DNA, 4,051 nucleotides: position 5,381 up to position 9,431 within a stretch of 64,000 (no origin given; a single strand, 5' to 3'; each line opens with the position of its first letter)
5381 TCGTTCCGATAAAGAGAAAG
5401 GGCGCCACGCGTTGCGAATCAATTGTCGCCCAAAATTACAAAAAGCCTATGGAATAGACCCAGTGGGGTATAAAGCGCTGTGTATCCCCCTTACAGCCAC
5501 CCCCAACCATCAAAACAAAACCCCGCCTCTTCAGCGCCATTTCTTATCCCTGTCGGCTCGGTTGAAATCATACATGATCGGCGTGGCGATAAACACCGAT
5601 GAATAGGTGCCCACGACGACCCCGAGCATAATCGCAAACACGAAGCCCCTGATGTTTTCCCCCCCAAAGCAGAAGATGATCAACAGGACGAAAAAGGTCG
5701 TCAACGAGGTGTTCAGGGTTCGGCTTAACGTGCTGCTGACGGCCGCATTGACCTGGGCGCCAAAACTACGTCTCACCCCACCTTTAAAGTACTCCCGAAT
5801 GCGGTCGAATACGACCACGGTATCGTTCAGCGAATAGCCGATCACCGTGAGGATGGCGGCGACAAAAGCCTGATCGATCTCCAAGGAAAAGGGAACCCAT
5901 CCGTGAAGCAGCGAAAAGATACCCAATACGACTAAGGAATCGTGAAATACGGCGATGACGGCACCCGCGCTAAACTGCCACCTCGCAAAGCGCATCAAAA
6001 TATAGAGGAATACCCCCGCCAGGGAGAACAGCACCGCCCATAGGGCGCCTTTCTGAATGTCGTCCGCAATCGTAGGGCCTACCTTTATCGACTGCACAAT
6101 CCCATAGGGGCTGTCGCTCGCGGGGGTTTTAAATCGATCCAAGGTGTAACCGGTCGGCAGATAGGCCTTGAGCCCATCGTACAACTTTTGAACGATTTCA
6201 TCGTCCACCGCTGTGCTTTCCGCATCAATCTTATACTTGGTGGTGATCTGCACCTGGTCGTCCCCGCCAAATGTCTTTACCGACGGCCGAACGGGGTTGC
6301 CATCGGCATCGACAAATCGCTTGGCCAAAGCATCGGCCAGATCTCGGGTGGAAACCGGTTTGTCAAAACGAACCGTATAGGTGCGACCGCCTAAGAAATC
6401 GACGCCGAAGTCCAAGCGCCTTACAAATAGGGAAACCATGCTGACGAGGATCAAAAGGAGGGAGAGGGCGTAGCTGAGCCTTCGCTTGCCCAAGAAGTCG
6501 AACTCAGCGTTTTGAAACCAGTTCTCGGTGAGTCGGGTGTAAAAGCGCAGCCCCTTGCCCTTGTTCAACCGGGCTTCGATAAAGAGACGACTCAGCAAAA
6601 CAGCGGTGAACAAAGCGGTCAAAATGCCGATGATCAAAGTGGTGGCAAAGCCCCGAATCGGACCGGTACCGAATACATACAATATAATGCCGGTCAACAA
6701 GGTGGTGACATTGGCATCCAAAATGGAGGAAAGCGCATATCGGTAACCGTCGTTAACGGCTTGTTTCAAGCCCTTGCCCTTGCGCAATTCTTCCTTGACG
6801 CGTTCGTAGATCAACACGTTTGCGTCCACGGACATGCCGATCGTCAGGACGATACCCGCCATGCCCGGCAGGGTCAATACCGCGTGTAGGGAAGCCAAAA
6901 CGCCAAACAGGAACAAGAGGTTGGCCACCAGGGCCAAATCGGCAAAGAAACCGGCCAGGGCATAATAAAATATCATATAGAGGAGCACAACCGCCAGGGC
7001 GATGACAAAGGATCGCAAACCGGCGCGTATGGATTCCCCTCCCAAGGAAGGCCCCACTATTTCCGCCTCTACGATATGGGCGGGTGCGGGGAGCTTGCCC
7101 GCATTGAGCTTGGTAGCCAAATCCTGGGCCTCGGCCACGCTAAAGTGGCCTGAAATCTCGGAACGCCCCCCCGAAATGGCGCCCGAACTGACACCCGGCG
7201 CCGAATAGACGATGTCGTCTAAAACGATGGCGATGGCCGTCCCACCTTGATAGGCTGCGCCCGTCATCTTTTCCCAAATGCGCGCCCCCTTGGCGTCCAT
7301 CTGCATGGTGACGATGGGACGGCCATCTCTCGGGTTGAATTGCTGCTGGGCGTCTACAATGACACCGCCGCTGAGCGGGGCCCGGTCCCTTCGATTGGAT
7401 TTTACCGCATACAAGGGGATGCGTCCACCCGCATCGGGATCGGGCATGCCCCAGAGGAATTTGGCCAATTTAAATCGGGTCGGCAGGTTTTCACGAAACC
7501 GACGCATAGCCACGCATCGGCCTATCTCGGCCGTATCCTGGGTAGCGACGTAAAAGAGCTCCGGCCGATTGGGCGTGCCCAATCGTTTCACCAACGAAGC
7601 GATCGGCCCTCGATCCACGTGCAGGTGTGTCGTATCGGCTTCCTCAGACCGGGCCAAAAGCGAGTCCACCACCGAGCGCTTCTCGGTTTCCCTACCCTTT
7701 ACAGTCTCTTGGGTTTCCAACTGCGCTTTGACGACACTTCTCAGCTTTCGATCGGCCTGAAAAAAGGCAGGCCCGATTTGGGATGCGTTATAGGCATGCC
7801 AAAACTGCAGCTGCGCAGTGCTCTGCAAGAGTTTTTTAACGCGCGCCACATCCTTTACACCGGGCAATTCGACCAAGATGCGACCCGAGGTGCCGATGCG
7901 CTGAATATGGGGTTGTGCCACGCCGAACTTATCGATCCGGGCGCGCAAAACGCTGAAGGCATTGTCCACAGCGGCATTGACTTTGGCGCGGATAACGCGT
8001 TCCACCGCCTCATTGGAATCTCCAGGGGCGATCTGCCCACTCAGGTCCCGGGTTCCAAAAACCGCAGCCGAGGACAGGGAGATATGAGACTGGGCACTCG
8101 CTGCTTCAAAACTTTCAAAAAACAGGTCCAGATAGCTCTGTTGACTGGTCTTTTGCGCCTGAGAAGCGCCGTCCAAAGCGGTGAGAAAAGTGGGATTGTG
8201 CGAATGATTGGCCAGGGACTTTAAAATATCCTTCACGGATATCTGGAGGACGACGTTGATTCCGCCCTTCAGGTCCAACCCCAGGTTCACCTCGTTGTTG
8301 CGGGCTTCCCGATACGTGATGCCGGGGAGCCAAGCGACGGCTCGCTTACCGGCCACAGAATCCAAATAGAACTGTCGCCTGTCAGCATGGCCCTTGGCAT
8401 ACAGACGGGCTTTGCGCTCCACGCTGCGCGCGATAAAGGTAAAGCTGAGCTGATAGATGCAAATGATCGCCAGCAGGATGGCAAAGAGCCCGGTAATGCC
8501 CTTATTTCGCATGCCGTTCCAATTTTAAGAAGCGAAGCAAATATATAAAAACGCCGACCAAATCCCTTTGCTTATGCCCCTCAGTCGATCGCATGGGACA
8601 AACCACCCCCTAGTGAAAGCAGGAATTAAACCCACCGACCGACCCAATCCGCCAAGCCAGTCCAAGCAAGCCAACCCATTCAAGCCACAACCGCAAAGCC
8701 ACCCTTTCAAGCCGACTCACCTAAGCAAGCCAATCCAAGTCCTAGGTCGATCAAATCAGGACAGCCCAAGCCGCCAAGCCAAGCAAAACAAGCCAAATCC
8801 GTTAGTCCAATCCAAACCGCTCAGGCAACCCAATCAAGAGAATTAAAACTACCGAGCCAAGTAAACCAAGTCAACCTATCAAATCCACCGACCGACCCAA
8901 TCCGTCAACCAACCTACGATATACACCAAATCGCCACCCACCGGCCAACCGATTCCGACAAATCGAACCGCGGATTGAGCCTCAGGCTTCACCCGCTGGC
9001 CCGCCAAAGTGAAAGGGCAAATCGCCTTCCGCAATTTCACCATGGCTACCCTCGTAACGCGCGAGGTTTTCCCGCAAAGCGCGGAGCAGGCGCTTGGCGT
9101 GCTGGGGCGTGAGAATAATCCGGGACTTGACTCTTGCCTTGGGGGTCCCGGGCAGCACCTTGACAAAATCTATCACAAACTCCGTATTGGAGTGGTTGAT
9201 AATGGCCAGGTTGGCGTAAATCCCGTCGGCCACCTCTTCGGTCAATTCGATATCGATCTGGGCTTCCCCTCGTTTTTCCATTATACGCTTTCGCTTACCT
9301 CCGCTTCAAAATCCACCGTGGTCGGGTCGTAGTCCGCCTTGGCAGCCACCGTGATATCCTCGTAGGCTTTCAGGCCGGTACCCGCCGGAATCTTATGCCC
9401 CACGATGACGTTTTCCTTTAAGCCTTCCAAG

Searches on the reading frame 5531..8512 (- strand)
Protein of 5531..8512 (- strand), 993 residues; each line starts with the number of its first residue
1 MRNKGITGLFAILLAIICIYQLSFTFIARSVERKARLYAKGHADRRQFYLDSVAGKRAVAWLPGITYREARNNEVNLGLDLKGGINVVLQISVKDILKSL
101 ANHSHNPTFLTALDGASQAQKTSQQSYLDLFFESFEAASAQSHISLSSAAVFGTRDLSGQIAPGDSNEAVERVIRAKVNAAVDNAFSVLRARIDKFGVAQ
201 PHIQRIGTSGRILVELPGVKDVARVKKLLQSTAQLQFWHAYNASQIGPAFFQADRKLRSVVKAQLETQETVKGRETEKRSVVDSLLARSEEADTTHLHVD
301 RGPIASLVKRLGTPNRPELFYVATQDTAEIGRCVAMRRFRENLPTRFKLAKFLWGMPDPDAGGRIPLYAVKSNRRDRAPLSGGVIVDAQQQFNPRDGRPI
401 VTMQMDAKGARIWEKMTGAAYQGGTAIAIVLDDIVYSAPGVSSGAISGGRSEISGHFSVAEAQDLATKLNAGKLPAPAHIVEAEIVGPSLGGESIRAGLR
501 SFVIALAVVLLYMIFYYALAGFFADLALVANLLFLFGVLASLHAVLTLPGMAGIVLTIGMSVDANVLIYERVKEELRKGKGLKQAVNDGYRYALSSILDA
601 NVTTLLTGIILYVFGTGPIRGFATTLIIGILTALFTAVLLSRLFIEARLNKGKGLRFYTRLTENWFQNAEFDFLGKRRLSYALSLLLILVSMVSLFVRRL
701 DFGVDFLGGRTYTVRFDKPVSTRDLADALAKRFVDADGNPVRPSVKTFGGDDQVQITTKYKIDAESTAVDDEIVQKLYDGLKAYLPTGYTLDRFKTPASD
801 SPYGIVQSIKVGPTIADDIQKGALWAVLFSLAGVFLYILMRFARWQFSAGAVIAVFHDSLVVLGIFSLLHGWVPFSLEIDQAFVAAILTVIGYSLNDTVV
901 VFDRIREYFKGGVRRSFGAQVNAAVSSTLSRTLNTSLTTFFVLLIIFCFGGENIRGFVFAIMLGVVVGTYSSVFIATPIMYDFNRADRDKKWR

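Call 14: search_protein_families(library=pfam, proteins=[window:5531-8512:-])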
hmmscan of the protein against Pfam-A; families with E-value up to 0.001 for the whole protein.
window:5531-8512:- (993 aa): 5 families
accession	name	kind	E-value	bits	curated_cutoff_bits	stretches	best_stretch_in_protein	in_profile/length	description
PF02355.23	SecD_SecF_C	-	2e-79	265.9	20.5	2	805-984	15-187/189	Protein export membrane protein SecD/SecF, C-terminal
PF22599.2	SecDF_P1_head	-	9.7e-25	87.1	27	1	377-476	18-114/114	SecDF, P1 head subdomain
PF21760.3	SecD_1st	-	4.9e-19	68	27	1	182-238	1-56/60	Protein translocase subunit SecDF, P1 domain, N-terminal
PF07549.19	Sec_GG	-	3e-13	49.2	20.3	1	693-720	1-28/28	SecD/SecF GG Motif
PF03176.21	MMPL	-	4.1e-05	23.1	20.5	1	506-638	165-292/333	MMPL family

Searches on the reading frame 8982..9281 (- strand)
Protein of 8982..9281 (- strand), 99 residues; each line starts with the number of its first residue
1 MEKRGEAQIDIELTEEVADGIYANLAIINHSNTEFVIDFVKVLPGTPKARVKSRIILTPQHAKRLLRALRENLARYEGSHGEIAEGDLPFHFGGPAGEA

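Call 60: search_protein_families(library=ncbifam, proteins=[window:8982-9281:-], max_evalue=0.01)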
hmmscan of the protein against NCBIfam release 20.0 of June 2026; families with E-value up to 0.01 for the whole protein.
window:8982-9281:- (99 aa): 0 families

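Call 61: search_protein_families(library=pfam, proteins=[window:8982-9281:-], max_evalue=1)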
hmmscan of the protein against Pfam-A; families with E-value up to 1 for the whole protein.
window:8982-9281:- (99 aa): 1 family
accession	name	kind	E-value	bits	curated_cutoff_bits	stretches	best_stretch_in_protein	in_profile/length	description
PF11950.13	DUF3467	-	2.1e-31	108.2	25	1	7-84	13-91/92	Protein of unknown function (DUF3467)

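Call 67: find_homologous_proteins(query=window:8982-9281:-, max_evalue=1e-20)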
Query window:8982-9281:- (99 aa): 7932 proteins with E <= 1e-20 among 8000 candidates; the best 120 are listed.
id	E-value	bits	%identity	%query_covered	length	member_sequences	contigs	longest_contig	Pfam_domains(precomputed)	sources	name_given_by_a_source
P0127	5.7e-58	211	100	100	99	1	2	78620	PF11950.14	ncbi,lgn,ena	-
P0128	2.8e-49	183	89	98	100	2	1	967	PF11950.14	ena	-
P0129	5.4e-48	179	88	98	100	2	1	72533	PF11950.14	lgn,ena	-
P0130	5.4e-40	153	69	100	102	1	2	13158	PF11950.14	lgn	-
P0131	2.5e-37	145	65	100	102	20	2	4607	PF11950.14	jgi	-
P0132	3.3e-37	144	66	100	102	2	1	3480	PF11950.14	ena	-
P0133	7.5e-37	143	68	98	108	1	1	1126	PF11950.14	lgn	-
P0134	7.8e-37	143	65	99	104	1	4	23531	PF11950.14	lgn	-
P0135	9.1e-37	143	73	94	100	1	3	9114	PF11950.14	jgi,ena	jgi:hypothetical protein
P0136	9.2e-37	143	67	99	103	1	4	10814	PF11950.14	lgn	-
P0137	1.2e-36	142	65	100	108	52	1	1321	PF11950.14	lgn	-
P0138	1.2e-36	142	64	100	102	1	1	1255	PF11950.14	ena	-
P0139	1.2e-36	142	67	99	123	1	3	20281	PF11950.14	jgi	-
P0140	1.3e-36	142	72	94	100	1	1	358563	PF11950.14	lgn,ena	-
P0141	1.3e-36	142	66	99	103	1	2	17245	PF11950.14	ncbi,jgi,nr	ncbi:MAG: DUF3467 domain-containing protein [Bacteroidetes bacterium]|nr:DUF3467 domain-containing p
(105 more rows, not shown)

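Call 68: find_encoding_contigs(protein=P0129, flank=10000, max_places=3)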
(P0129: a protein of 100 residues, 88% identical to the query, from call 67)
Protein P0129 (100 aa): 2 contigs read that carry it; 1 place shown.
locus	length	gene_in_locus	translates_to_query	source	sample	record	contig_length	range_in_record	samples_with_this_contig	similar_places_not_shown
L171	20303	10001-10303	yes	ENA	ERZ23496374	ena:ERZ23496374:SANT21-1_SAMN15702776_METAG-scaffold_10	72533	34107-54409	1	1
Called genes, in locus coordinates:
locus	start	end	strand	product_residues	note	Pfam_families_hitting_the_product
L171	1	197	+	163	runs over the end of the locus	PF03946:Ribosomal_L11_N, PF00298:Ribosomal_L11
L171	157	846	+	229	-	PF00687:Ribosomal_L1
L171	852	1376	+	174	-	PF00466:Ribosomal_L10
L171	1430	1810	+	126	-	PF16320:Ribosomal_L12_N, PF00542:Ribosomal_L12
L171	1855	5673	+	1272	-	PF04563:RNA_pol_Rpb2_1, PF04561:RNA_pol_Rpb2_2, PF04565:RNA_pol_Rpb2_3, PF10385:RNA_pol_Rpb2_45, PF00562:RNA_pol_Rpb2_6, PF04560:RNA_pol_Rpb2_7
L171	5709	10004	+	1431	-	PF04997:RNA_pol_Rpb1_1, PF00623:RNA_pol_Rpb1_2, PF04983:RNA_pol_Rpb1_3, PF05000:RNA_pol_Rpb1_4, PF04998:RNA_pol_Rpb1_5, PF21668:RPOC_hybrid (faint)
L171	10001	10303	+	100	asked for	PF11950:DUF3467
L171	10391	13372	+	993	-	PF21760:SecD_1st, PF22599:SecDF_P1_head, PF02355:SecD_SecF_C, PF07549:Sec_GG, PF02355:SecD_SecF_C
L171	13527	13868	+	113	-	PF02416:TatA_B_E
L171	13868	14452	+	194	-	PF01569:PAP2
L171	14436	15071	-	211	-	PF01596:Methyltransf_3, PF13578:Methyltransf_24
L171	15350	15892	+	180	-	PF00156:Pribosyltran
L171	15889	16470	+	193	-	PF00406:ADK, PF13207:AAA_17, PF13238:AAA_18 (weak), PF13671:AAA_33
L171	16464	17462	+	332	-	PF01018:GTP1_OBG, PF01926:MMR_HSR1, PF02421:FeoB_N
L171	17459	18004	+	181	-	PF00293:NUDIX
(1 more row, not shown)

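Call 69: find_encoding_contigs(protein=P0127, flank=10000, max_places=5)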
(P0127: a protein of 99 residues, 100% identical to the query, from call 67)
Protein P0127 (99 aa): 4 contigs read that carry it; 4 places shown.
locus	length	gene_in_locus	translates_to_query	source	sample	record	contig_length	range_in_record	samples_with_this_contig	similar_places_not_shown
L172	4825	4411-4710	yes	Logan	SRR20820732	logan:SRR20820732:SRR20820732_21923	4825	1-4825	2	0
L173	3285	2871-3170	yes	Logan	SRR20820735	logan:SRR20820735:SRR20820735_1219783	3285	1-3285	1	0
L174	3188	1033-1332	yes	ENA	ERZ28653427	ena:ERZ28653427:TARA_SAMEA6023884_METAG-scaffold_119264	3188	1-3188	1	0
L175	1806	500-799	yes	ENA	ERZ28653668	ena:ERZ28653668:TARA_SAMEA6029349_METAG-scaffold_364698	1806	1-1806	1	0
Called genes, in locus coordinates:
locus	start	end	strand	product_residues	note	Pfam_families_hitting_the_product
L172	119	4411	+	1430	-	PF04997:RNA_pol_Rpb1_1, PF00623:RNA_pol_Rpb1_2, PF04983:RNA_pol_Rpb1_3, PF05000:RNA_pol_Rpb1_4, PF04998:RNA_pol_Rpb1_5, PF21668:RPOC_hybrid (faint)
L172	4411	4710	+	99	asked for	PF11950:DUF3467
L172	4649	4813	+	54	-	-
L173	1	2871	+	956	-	?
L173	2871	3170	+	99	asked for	PF11950:DUF3467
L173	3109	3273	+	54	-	-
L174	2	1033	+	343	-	?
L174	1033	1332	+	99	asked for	PF11950:DUF3467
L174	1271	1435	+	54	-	-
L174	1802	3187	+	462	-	?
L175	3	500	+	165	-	?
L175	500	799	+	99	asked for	PF11950:DUF3467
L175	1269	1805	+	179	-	?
